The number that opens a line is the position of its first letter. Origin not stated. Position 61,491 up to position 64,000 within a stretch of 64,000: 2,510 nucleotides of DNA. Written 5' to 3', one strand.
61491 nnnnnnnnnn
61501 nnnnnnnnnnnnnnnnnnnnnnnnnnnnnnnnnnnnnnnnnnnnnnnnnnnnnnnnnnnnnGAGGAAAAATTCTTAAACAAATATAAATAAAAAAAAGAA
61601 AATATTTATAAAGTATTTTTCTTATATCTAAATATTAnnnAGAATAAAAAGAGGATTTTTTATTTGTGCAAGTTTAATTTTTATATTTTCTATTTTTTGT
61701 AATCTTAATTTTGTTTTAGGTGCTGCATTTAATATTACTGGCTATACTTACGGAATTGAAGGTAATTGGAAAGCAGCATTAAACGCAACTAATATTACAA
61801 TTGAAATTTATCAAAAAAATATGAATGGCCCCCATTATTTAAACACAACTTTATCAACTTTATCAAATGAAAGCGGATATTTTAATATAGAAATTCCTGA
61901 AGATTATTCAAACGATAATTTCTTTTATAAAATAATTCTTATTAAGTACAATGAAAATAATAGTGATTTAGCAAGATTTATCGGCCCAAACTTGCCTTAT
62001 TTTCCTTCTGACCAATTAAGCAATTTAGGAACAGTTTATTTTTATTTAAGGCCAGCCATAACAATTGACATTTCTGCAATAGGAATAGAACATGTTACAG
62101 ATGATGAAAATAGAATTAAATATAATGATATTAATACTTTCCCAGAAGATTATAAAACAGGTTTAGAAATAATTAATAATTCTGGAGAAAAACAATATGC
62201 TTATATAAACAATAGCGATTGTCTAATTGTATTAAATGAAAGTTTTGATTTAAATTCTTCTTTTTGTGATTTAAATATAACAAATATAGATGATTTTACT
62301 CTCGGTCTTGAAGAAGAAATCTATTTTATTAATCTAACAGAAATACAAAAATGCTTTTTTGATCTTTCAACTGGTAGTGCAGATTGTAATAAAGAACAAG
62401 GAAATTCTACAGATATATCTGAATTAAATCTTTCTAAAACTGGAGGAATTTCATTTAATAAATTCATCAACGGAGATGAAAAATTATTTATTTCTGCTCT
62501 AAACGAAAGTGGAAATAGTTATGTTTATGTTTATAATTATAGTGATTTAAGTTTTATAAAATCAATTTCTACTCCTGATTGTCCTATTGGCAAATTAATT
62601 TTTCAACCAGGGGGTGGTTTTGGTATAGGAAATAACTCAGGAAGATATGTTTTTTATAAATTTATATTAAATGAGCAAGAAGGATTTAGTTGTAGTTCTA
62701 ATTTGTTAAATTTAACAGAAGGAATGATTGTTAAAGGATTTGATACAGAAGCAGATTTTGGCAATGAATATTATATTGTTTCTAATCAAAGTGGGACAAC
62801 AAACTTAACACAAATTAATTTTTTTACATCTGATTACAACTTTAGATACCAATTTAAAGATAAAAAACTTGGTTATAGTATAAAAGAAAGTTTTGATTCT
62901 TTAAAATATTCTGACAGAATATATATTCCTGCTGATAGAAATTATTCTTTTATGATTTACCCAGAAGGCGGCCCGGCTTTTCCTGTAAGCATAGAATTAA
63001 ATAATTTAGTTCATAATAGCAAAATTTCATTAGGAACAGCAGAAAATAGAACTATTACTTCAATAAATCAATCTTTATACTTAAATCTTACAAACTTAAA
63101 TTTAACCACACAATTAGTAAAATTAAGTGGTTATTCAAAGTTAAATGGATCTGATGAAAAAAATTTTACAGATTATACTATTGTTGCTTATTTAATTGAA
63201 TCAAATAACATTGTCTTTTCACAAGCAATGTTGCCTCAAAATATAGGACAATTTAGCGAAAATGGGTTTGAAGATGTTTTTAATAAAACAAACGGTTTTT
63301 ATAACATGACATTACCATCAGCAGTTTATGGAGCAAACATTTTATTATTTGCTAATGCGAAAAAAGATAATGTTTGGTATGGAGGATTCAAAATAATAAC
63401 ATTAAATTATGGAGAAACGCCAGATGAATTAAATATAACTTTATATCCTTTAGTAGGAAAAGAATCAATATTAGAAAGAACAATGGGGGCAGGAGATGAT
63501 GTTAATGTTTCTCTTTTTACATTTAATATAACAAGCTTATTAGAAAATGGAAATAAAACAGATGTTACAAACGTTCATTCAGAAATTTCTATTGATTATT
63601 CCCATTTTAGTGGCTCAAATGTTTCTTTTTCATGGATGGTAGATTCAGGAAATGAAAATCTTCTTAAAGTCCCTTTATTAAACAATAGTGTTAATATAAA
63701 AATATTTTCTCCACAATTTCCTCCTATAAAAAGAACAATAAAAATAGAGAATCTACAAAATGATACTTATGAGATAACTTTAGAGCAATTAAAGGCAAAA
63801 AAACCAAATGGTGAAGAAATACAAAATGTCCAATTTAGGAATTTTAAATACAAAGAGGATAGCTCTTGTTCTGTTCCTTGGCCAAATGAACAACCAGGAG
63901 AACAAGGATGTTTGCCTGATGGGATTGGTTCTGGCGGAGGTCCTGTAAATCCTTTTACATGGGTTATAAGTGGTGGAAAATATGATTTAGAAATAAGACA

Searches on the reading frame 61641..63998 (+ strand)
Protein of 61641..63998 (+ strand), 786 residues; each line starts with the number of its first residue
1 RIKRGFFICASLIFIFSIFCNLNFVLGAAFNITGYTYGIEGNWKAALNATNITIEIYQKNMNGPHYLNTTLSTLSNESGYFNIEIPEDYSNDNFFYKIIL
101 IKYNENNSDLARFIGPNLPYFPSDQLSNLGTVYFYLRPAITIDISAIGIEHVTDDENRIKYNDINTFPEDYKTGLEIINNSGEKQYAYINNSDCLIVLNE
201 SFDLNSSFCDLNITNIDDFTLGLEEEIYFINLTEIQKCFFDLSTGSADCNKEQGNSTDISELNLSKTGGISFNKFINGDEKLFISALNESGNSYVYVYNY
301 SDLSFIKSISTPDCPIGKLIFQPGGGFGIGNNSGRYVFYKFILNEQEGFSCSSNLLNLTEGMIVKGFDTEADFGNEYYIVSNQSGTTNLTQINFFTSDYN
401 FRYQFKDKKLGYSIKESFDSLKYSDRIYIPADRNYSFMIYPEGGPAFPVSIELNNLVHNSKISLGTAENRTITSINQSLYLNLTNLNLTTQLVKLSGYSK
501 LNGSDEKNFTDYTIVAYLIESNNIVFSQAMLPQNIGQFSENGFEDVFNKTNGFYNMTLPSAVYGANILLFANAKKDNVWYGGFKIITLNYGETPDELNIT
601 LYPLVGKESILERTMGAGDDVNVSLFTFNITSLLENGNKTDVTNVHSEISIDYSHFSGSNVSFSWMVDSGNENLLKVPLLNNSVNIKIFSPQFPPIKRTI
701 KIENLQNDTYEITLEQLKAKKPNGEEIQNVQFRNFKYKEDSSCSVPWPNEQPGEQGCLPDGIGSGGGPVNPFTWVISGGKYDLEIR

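Call 12: search_protein_families(library=pfam, proteins=[window:61641-63998:+], max_evalue=0.01)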
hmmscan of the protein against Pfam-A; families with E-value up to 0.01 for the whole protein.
window:61641-63998:+ (786 aa): 0 families

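Call 55: search_solved_structures(query=window:61641-63998:+, max_evalue=1)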
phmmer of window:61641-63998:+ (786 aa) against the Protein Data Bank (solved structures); distinct sequences matched with E-value up to 1: 0.
